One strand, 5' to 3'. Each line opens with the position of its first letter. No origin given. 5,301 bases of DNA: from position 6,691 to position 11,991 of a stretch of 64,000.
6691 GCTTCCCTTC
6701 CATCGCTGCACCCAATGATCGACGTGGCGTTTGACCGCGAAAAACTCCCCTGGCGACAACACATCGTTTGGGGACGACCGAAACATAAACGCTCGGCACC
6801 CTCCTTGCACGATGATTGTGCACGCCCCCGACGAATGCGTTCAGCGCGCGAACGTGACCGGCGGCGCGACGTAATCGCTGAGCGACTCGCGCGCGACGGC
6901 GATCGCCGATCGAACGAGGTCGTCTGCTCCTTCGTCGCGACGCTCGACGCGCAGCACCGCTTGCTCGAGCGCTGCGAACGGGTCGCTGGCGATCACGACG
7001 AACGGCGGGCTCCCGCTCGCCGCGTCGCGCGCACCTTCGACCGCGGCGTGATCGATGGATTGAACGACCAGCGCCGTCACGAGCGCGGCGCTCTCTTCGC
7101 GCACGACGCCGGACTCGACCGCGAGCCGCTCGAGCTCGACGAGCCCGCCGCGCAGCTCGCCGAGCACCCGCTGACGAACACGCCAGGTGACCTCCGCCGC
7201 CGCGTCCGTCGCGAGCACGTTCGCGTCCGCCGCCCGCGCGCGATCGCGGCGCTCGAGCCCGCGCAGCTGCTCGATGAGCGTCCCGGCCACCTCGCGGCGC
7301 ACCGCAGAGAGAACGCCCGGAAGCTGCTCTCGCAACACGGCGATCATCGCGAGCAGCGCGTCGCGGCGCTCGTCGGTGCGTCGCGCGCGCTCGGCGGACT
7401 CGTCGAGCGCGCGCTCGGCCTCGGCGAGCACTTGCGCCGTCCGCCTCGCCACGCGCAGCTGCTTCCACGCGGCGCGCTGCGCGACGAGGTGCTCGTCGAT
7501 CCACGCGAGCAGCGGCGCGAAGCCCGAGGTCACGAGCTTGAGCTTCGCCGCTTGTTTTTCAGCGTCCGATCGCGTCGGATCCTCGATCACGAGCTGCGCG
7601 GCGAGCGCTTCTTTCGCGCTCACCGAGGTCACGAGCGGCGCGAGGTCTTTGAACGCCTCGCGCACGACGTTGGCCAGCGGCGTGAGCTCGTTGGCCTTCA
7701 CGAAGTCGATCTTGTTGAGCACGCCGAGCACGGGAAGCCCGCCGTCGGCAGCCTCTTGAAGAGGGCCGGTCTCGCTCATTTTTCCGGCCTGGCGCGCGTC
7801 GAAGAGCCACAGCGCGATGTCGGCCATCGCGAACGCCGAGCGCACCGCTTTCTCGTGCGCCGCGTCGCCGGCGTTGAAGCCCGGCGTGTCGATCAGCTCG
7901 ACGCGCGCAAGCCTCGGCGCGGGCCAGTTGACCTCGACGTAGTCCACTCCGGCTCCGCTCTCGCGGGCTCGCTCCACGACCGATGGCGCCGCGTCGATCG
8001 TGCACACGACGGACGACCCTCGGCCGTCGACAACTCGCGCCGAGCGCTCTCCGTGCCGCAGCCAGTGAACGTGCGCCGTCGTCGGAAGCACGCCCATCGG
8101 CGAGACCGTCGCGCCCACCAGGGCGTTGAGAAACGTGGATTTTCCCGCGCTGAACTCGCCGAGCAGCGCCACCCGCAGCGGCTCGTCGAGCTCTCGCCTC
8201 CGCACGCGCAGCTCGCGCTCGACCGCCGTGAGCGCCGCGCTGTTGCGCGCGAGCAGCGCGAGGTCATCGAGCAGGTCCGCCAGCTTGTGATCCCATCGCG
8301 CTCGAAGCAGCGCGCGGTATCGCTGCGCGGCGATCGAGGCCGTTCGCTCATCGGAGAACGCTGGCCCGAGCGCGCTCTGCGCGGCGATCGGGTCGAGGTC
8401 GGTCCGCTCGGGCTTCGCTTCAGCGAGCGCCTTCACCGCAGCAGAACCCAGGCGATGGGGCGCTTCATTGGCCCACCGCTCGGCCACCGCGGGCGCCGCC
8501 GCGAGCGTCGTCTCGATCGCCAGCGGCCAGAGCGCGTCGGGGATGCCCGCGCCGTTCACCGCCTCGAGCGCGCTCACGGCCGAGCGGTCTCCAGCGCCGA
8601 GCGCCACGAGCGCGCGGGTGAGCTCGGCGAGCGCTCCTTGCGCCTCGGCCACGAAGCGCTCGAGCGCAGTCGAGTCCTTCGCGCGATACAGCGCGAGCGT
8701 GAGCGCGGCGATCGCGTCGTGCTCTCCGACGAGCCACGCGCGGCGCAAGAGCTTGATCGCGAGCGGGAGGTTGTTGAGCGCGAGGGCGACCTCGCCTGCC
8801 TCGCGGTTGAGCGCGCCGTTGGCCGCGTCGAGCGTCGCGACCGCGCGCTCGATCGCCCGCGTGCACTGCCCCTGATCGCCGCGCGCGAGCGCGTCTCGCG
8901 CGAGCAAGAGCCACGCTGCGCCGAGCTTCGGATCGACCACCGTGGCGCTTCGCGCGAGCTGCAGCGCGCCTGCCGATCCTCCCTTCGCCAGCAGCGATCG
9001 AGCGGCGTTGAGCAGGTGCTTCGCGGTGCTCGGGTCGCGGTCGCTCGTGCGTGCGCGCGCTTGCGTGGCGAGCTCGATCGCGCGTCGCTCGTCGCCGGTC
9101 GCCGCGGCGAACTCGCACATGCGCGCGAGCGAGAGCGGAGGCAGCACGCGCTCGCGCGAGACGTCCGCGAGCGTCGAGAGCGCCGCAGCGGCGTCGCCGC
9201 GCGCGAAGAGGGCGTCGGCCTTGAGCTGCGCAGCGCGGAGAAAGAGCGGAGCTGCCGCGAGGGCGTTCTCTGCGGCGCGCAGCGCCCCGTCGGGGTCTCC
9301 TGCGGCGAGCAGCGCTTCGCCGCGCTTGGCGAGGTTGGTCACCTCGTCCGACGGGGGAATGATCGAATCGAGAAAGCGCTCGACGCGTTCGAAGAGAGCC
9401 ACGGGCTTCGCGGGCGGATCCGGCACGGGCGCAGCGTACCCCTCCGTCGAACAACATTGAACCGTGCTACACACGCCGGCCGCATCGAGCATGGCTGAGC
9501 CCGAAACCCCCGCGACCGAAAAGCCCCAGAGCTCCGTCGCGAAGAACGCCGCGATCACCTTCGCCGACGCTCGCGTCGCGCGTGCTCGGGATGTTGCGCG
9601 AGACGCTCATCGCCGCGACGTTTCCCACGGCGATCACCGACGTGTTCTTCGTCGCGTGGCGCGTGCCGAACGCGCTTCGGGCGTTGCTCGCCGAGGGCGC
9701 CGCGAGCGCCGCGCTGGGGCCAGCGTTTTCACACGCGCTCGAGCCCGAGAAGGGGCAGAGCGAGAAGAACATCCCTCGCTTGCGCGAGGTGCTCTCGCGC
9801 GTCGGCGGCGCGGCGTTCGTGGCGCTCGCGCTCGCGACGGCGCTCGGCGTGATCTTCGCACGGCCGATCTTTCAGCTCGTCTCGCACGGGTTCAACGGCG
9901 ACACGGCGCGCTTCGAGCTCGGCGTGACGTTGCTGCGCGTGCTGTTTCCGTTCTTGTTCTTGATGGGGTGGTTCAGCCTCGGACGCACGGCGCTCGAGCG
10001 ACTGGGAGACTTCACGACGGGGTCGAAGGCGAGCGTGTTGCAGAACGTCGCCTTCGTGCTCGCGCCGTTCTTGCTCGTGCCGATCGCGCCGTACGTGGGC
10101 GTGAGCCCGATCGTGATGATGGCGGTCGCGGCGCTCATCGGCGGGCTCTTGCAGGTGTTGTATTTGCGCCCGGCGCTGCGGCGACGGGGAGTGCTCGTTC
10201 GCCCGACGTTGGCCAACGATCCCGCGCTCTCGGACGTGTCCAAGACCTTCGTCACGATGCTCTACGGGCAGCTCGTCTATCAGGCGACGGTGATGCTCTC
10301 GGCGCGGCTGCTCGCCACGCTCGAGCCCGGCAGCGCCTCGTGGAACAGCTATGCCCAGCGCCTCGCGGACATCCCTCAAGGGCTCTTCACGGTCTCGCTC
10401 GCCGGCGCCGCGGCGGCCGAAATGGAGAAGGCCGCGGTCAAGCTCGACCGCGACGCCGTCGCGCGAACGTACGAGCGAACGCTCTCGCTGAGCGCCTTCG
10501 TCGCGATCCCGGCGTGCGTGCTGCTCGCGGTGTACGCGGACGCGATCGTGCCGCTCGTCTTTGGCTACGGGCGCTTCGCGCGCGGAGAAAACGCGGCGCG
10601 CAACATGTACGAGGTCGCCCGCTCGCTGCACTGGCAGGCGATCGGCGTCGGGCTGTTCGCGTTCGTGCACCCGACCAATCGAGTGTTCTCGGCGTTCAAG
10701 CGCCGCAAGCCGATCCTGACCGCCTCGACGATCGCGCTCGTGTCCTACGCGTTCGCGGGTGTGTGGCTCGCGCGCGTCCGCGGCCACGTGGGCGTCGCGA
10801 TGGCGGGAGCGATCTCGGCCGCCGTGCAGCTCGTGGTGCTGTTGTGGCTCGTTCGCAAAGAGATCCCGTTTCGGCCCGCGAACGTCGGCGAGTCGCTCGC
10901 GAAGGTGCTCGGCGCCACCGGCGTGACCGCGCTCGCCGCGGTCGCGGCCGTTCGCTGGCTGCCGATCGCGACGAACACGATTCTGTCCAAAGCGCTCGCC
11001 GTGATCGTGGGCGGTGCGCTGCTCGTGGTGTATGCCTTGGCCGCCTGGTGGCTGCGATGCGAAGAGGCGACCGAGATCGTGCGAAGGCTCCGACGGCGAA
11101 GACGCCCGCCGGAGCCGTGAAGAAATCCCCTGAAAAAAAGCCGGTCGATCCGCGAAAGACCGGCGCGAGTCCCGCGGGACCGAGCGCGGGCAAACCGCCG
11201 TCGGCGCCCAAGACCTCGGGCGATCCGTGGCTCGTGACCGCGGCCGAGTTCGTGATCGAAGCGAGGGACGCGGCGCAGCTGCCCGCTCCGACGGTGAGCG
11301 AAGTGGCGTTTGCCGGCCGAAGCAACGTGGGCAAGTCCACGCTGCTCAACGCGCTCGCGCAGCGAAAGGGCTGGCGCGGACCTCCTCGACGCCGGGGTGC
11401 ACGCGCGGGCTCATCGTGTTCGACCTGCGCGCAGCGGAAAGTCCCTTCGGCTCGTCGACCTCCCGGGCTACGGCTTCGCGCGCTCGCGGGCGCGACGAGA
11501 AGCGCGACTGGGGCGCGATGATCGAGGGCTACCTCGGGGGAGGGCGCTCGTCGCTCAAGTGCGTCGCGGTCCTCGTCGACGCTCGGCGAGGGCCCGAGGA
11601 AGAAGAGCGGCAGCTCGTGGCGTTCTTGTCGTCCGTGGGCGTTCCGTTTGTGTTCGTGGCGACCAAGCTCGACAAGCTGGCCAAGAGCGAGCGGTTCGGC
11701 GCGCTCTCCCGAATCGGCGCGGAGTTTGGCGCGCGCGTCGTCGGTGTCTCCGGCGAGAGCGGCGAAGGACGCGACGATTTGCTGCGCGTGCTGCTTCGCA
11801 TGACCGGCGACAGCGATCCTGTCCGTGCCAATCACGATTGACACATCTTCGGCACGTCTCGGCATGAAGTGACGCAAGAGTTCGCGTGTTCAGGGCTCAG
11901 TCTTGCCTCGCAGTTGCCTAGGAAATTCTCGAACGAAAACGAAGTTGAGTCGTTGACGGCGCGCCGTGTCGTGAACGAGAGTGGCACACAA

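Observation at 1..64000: Pervasive +/-1 frameshifts in conserved genes point to indel-type assembly errors, not pseudogenes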

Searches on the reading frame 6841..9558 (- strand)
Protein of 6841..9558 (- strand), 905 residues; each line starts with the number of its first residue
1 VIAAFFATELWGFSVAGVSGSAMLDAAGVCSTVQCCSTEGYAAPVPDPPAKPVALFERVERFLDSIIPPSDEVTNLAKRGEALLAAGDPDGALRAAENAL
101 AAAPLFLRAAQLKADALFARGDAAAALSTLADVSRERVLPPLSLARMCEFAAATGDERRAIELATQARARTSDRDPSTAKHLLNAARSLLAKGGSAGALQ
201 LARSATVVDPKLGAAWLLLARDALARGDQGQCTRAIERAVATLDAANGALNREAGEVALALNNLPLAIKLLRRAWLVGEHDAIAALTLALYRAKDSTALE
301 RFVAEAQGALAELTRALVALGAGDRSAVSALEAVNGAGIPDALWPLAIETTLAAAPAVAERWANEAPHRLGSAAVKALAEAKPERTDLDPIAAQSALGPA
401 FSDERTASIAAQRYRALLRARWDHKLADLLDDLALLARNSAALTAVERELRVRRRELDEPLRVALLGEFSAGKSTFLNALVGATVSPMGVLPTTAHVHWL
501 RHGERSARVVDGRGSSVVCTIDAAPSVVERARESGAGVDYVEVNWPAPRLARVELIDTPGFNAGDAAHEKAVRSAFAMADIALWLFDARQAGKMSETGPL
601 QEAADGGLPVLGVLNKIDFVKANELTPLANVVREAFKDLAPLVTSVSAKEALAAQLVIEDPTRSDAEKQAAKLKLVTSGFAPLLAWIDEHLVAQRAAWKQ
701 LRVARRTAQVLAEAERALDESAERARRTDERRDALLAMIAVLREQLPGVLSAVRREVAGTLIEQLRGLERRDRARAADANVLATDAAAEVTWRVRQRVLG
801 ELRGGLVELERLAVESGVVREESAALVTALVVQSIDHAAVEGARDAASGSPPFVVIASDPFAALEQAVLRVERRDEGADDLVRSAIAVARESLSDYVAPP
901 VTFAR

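Call 5: search_protein_families(library=pfam, proteins=[window:6841-9558:-])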
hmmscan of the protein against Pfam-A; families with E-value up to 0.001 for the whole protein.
window:6841-9558:- (905 aa): 5 families
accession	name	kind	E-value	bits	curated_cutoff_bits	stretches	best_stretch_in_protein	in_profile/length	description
PF00350.29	Dynamin_N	-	3.8e-21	76.3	27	1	463-616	1-167/168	Dynamin family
PF01926.29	MMR_HSR1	-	4.6e-09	36.8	21.9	1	462-615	1-112/113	50S ribosome-binding GTPase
PF00009.33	GTP_EFTU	-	1.2e-08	35.2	26.5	1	462-653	5-174/188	Elongation factor Tu GTP binding domain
PF14559.12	TPR_19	-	6.8e-05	23.5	25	1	83-136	1-54/68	Tetratricopeptide repeat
PF13432.12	TPR_16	-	0.00062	20.6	32.7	1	79-131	3-54/65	Tetratricopeptide repeat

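Call 11: find_related_loci(query=window:6841-9558:-, collection=genome_contigs, flank=10000)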
Query window:6841-9558:- (905 aa) in genome_contigs; peptide patterns used: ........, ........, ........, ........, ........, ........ (x = any residue, [..] = any of these).
140 stretches matched a pattern; 3 encode a relative of the query (tblastn E <= 1e-3); 3 distinct loci.
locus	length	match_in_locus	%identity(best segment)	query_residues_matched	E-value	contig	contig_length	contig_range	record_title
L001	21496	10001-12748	70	1-904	0e+0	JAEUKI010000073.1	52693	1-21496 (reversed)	MAG: Myxococcales bacterium isolate new MAG-91 k141_1186571, whole genome shotgun sequence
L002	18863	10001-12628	83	30-905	0e+0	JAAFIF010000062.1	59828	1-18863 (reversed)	MAG: Myxococcales bacterium isolate bin23.maxbin.ball.042 WN_Myxococcales_1_scaffold_172, whole genome shotgun sequence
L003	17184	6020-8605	71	42-903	0e+0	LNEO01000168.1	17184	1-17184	MAG: Deltaproteobacteria bacterium Ga0077539 Ga0077539_1147.1, whole genome shotgun sequence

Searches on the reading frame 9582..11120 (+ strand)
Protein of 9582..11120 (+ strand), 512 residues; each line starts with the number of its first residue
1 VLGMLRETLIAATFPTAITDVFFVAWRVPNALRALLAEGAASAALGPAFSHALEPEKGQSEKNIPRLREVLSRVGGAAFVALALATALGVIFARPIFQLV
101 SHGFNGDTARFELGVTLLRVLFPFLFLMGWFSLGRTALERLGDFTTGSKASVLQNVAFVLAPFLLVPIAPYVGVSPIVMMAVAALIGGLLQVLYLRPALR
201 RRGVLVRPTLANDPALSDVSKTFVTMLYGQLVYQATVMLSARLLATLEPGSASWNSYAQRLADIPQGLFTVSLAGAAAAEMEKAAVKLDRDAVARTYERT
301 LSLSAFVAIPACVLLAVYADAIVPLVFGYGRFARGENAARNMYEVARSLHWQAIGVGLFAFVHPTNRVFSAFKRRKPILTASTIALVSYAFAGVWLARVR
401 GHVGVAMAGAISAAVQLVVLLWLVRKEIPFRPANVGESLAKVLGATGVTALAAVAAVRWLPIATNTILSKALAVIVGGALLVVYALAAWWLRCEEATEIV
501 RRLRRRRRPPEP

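Call 5: search_protein_families(library=pfam, proteins=[window:9582-11120:+])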
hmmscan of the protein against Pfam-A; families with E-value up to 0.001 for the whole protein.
window:9582-11120:+ (512 aa): 2 families
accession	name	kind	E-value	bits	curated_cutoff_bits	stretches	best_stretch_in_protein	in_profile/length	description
PF03023.19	MurJ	-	2.5e-66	224.6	27.4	1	16-457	8-430/451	Lipid II flippase MurJ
PF13440.11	Polysacc_synt_3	-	2e-07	31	23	1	115-328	82-285/293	Polysaccharide biosynthesis protein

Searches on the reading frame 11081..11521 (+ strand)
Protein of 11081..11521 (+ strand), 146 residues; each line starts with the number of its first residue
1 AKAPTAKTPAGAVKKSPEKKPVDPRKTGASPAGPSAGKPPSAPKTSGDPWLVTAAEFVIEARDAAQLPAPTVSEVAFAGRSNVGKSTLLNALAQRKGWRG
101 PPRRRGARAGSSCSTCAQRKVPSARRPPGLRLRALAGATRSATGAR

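Call 49: search_protein_families(library=pfam, proteins=[window:11081-11521:+], max_evalue=0.01)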
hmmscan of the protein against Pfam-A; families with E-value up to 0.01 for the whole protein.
window:11081-11521:+ (146 aa): 3 families
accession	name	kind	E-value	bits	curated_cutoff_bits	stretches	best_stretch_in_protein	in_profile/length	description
PF01926.29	MMR_HSR1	-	3.2e-06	27.7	21.9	1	74-95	1-22/113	50S ribosome-binding GTPase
PF03193.22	RsgA_GTPase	-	0.0013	19.1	30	1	75-95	109-129/174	RsgA GTPase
PF02421.24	FeoB_N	-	0.0092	16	27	0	74-95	2-23/156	Ferrous iron transport protein B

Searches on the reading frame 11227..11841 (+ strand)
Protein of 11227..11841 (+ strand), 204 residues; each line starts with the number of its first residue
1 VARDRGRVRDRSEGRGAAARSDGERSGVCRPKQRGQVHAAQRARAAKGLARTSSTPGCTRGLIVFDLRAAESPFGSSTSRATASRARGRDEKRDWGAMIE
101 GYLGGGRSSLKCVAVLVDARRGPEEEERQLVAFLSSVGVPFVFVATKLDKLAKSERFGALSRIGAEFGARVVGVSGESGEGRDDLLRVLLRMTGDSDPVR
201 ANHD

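Call 49: search_protein_families(library=pfam, proteins=[window:11227-11841:+], max_evalue=0.01)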
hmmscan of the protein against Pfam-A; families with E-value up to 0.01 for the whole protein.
window:11227-11841:+ (204 aa): 1 family
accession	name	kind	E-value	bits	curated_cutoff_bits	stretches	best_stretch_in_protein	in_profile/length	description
PF00009.33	GTP_EFTU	-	2.8e-05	24.2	26.5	1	109-191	92-184/188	Elongation factor Tu GTP binding domain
